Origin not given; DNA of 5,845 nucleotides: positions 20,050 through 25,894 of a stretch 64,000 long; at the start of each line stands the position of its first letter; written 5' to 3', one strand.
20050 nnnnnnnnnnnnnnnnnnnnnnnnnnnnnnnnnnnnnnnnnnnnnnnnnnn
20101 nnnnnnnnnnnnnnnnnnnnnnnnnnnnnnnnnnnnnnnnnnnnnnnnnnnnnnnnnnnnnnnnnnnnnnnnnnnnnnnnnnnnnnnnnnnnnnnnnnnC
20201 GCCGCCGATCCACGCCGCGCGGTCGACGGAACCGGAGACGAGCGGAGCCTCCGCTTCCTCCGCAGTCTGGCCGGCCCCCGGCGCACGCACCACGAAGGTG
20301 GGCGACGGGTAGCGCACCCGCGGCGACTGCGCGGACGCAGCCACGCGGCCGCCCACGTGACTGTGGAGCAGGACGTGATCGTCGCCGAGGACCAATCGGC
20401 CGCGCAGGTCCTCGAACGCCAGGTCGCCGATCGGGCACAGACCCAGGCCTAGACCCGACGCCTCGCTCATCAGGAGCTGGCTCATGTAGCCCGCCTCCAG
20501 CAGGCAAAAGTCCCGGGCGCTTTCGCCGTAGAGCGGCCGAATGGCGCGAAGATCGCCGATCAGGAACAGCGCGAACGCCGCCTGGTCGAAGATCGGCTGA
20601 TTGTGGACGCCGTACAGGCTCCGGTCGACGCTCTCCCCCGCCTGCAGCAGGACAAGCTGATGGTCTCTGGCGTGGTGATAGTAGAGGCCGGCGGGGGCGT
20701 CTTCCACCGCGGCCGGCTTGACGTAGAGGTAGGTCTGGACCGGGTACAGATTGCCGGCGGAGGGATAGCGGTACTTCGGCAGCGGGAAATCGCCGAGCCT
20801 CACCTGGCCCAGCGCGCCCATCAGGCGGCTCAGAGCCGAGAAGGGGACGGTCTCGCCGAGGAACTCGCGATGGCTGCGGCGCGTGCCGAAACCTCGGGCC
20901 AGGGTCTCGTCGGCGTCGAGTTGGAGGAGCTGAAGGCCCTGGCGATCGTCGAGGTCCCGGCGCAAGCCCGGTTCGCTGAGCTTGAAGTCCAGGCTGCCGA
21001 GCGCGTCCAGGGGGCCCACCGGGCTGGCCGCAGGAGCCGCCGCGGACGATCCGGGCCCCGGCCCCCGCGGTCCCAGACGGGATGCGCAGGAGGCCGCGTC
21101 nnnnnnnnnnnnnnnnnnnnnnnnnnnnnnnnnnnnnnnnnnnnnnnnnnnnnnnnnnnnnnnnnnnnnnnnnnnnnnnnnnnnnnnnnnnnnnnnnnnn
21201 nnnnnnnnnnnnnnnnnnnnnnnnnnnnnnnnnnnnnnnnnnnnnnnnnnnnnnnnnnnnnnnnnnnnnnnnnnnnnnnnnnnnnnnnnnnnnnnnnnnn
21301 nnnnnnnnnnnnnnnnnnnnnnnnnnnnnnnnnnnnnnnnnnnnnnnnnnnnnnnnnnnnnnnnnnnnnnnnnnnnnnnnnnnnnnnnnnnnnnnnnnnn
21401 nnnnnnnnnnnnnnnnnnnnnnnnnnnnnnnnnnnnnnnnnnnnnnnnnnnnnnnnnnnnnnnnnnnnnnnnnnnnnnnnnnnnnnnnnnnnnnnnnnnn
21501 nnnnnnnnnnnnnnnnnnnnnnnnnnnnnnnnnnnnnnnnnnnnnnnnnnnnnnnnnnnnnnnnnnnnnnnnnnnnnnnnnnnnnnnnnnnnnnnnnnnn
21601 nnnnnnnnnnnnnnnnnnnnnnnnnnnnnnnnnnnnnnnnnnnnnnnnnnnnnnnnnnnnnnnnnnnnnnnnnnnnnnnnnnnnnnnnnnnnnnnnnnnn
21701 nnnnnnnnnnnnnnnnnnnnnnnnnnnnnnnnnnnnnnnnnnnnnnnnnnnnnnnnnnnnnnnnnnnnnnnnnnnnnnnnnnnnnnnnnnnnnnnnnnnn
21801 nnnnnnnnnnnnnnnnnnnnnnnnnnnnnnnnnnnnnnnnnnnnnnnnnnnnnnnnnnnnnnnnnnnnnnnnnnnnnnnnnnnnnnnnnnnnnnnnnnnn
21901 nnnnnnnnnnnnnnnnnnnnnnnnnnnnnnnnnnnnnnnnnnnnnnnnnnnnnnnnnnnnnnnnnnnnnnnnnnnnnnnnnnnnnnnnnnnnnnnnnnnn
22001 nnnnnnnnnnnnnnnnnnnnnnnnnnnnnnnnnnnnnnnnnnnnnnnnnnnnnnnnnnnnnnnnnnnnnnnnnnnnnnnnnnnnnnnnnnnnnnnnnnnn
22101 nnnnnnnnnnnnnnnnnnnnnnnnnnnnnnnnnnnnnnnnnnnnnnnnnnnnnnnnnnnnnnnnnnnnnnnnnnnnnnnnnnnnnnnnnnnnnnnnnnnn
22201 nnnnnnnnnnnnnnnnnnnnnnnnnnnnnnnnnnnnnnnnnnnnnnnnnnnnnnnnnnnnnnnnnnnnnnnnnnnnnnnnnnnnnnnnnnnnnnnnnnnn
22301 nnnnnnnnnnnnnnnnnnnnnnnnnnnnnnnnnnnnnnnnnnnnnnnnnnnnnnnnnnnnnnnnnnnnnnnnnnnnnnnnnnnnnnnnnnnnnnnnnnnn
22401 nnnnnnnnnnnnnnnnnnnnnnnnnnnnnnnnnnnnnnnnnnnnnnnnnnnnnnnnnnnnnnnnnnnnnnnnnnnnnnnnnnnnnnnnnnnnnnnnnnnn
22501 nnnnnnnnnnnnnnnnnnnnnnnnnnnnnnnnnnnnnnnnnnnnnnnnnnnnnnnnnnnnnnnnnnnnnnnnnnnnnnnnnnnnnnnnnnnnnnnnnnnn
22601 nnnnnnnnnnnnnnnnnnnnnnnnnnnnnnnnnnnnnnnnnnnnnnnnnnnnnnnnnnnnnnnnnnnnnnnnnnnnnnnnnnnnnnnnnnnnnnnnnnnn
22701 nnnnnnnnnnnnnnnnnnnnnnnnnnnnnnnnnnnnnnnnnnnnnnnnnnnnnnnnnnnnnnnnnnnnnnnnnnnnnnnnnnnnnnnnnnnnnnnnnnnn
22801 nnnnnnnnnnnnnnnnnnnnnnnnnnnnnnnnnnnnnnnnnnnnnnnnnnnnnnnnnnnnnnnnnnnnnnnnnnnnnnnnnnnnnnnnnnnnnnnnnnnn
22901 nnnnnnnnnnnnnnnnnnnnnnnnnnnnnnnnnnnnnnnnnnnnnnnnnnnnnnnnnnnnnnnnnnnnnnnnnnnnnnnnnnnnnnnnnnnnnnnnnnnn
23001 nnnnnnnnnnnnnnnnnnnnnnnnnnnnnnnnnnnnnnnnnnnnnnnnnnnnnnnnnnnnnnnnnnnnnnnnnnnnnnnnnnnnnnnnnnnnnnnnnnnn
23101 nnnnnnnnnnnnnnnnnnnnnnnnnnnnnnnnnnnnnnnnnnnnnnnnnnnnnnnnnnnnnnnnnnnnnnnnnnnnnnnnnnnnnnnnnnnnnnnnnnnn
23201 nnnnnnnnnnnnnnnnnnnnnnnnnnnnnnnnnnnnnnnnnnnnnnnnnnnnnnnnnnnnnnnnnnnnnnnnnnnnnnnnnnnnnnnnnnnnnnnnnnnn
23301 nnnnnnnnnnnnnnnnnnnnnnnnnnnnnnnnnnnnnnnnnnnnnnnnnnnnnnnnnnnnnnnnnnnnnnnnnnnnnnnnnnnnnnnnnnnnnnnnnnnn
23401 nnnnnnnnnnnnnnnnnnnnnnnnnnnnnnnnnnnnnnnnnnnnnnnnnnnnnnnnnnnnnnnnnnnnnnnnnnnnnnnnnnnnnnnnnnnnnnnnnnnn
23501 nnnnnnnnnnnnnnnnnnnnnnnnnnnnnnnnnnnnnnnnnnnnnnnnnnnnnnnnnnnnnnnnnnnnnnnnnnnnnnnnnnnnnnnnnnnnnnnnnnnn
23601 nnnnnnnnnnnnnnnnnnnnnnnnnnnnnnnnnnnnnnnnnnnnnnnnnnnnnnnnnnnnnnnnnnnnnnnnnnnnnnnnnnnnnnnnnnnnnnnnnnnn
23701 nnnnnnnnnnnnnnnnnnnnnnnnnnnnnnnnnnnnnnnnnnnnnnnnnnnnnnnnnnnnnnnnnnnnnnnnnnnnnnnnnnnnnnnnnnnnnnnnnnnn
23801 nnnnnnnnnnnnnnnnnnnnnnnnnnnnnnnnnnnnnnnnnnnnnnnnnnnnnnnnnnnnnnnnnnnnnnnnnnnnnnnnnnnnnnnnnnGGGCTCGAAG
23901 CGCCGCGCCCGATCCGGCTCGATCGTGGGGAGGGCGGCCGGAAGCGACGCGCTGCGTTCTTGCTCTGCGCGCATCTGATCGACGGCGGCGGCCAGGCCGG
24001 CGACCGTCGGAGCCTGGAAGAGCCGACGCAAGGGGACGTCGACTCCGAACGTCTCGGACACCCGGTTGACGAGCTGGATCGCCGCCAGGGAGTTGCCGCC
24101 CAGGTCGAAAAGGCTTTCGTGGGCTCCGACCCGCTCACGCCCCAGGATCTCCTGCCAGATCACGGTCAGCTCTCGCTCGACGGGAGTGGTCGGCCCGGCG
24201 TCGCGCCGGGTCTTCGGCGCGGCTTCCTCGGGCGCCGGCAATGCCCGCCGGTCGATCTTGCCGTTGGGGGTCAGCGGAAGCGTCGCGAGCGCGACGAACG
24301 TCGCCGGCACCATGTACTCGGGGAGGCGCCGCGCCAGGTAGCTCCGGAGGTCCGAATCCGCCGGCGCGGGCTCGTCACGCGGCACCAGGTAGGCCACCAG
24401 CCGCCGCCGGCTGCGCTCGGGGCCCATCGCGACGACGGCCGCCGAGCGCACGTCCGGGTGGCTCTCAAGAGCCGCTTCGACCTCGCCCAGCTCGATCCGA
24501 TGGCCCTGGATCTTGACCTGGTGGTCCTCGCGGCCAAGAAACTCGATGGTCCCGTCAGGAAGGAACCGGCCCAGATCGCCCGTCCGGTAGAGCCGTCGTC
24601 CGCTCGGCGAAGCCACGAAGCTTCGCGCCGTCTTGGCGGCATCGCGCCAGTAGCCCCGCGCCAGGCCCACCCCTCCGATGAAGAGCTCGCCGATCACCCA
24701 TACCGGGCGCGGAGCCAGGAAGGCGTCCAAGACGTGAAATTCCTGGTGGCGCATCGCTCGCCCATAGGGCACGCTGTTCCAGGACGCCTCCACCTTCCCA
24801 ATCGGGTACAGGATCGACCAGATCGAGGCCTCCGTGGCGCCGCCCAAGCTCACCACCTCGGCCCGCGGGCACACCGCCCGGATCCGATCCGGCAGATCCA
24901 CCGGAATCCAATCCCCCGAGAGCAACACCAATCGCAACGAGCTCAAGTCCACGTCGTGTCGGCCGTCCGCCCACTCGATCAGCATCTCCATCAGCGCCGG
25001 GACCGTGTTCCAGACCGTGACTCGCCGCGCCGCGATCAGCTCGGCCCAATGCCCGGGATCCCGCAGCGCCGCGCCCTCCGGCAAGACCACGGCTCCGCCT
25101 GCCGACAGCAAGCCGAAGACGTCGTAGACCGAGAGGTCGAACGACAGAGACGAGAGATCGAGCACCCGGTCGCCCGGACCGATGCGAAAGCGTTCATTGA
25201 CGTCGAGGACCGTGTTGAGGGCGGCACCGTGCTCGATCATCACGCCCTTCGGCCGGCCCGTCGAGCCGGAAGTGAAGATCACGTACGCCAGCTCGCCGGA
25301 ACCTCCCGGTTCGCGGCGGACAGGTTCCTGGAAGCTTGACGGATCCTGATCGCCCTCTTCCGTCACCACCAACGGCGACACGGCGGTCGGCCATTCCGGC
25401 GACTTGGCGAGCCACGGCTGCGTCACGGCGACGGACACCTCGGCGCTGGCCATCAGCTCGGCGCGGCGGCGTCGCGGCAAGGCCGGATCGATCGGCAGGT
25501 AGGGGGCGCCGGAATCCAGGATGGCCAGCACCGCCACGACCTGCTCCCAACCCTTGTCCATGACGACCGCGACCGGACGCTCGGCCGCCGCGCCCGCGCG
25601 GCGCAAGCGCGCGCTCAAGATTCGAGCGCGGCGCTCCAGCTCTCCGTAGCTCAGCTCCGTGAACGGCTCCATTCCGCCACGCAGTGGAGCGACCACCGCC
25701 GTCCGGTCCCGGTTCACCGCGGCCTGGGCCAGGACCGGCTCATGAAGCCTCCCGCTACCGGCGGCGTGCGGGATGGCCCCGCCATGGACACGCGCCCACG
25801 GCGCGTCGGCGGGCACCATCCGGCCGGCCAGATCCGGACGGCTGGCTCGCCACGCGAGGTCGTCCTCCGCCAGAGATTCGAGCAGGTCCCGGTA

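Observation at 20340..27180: Cy-A-PCP-Cy-A(Ox)-PCP tandem: predicted thiazoline/thiazole bis-heterocycle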

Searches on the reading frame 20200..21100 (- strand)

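Call 14: search_solved_structures(query=window:20200-21100:-, show_alignments=3, max_evalue=0.01)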
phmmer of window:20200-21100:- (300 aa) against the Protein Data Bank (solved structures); distinct sequences matched with E-value up to 0.01: 6.
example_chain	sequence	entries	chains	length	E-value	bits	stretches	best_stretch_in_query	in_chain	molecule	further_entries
7ly5_B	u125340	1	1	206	1.7e-32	116.3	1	60-254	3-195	BmdC, oxidase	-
7ly7_B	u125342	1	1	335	2.8e-32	115.6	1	58-255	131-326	BmdC, Oxidase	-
7ly4_A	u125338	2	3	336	2.8e-32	115.6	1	58-254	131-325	BmdC, Oxidase | BmdC, NRPS oxidase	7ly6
3eo7_A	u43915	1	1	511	3.4e-08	36.5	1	73-246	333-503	Putative Nitroreductase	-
3hoi_A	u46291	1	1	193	0.00056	22.7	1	66-249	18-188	FMN-dependent nitroreductase BF3017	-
8cqs_A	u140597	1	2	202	0.0014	21.4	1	61-249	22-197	Nitroreductase-like protein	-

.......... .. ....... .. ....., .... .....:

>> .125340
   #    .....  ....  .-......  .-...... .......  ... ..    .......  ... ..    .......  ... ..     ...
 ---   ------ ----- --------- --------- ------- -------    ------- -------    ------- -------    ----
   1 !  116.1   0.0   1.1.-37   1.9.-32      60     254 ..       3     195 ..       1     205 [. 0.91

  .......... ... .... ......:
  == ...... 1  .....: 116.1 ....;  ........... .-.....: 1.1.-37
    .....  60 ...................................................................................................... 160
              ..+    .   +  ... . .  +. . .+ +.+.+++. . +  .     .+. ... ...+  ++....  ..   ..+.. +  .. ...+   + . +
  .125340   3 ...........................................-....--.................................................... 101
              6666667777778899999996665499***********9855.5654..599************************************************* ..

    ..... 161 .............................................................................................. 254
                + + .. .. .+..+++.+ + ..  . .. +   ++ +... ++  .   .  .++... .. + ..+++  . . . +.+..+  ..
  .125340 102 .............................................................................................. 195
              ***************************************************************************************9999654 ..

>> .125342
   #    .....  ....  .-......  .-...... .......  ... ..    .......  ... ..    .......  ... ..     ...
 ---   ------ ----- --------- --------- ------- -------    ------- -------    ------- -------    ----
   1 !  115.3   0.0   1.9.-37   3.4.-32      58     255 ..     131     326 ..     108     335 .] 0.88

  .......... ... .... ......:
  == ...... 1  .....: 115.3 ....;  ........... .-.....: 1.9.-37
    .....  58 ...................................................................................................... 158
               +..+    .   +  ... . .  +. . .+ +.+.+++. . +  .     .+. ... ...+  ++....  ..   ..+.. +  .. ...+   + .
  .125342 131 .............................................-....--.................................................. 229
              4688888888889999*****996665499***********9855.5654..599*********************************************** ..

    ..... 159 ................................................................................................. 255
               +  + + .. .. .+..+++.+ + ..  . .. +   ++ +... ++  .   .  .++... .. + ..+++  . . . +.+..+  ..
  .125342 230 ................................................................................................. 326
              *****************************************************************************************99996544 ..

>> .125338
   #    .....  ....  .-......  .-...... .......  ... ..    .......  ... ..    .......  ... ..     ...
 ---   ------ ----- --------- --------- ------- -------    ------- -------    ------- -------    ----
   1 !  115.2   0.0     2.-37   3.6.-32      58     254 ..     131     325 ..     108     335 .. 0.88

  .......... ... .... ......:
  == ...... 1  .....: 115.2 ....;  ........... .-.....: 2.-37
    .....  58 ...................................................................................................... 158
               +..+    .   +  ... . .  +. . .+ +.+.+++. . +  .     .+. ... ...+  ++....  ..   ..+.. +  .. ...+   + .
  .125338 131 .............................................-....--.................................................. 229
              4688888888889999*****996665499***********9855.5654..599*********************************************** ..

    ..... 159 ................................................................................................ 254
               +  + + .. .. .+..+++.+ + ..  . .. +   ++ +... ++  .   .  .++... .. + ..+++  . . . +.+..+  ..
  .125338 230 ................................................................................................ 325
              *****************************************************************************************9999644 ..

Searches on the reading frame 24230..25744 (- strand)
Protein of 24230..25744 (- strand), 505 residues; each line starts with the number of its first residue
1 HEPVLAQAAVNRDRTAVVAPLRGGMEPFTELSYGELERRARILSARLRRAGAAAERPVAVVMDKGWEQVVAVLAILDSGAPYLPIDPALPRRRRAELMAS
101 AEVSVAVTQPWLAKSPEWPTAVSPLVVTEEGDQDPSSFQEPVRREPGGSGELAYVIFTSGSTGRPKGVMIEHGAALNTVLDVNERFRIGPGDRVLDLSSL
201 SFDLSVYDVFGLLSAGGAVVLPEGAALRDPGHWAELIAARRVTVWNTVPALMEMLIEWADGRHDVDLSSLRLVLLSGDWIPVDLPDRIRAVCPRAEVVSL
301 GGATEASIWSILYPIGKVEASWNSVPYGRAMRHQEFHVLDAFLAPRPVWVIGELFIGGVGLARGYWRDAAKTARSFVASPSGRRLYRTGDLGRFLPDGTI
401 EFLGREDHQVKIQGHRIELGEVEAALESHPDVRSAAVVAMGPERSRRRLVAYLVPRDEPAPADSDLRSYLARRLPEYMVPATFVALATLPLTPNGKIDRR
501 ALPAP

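Call 13: search_solved_structures(query=window:24230-25744:-, show_alignments=2, max_evalue=1e-40)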
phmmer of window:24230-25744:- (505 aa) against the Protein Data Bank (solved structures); distinct sequences matched with E-value up to 1e-40: 71 (the best 60 are shown).
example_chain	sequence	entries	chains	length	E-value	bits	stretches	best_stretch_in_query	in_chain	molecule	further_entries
6mfy_A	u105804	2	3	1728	7.6e-164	549.1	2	30-505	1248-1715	Linear gramicidin synthase subunit A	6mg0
9be3_A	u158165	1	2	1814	9.1e-164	548.9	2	30-505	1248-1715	Linear gramicidin synthase subunit A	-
9be4_A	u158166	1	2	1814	9.1e-164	548.9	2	30-505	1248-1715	Linear gramicidin synthase subunit A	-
6mfz_A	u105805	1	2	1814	9.1e-164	548.9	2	30-505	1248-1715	Linear gramicidin synthase subunit A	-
9meh_A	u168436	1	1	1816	9.1e-164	548.9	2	30-505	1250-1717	Linear gramicidin synthase subunit A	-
8xjz_C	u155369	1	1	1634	1.4e-127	429.5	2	30-502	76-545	Peptide synthetase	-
6lta_A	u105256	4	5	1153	1.5e-120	406.4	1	29-502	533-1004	Nonribosomal peptide synthetase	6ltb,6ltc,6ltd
7ly7_A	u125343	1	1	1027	2.5e-120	405.6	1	31-505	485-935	BmdB, Bacillamide NRPS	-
7ly4_E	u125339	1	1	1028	2.5e-120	405.6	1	31-505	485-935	BmdB, bacillamide NRPS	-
7emy_A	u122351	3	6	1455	6.9e-94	318.4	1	31-461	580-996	Dihydroaeruginoic acid synthetase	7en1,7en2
6p1j_A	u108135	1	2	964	1.7e-92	313.8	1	29-502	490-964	Txo2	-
5u89_A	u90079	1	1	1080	2.3e-89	303.4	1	30-505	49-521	Amino acid adenylation domain protein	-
8jbr_A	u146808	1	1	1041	7.6e-89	301.7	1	30-505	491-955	McyA protein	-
4d4g_A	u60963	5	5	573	7.4e-88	298.5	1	29-505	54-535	APNAA1 | APNA A1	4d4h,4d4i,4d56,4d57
9bfd_A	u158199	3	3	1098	9.5e-86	291.5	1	30-505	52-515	Tyrocidine synthase 1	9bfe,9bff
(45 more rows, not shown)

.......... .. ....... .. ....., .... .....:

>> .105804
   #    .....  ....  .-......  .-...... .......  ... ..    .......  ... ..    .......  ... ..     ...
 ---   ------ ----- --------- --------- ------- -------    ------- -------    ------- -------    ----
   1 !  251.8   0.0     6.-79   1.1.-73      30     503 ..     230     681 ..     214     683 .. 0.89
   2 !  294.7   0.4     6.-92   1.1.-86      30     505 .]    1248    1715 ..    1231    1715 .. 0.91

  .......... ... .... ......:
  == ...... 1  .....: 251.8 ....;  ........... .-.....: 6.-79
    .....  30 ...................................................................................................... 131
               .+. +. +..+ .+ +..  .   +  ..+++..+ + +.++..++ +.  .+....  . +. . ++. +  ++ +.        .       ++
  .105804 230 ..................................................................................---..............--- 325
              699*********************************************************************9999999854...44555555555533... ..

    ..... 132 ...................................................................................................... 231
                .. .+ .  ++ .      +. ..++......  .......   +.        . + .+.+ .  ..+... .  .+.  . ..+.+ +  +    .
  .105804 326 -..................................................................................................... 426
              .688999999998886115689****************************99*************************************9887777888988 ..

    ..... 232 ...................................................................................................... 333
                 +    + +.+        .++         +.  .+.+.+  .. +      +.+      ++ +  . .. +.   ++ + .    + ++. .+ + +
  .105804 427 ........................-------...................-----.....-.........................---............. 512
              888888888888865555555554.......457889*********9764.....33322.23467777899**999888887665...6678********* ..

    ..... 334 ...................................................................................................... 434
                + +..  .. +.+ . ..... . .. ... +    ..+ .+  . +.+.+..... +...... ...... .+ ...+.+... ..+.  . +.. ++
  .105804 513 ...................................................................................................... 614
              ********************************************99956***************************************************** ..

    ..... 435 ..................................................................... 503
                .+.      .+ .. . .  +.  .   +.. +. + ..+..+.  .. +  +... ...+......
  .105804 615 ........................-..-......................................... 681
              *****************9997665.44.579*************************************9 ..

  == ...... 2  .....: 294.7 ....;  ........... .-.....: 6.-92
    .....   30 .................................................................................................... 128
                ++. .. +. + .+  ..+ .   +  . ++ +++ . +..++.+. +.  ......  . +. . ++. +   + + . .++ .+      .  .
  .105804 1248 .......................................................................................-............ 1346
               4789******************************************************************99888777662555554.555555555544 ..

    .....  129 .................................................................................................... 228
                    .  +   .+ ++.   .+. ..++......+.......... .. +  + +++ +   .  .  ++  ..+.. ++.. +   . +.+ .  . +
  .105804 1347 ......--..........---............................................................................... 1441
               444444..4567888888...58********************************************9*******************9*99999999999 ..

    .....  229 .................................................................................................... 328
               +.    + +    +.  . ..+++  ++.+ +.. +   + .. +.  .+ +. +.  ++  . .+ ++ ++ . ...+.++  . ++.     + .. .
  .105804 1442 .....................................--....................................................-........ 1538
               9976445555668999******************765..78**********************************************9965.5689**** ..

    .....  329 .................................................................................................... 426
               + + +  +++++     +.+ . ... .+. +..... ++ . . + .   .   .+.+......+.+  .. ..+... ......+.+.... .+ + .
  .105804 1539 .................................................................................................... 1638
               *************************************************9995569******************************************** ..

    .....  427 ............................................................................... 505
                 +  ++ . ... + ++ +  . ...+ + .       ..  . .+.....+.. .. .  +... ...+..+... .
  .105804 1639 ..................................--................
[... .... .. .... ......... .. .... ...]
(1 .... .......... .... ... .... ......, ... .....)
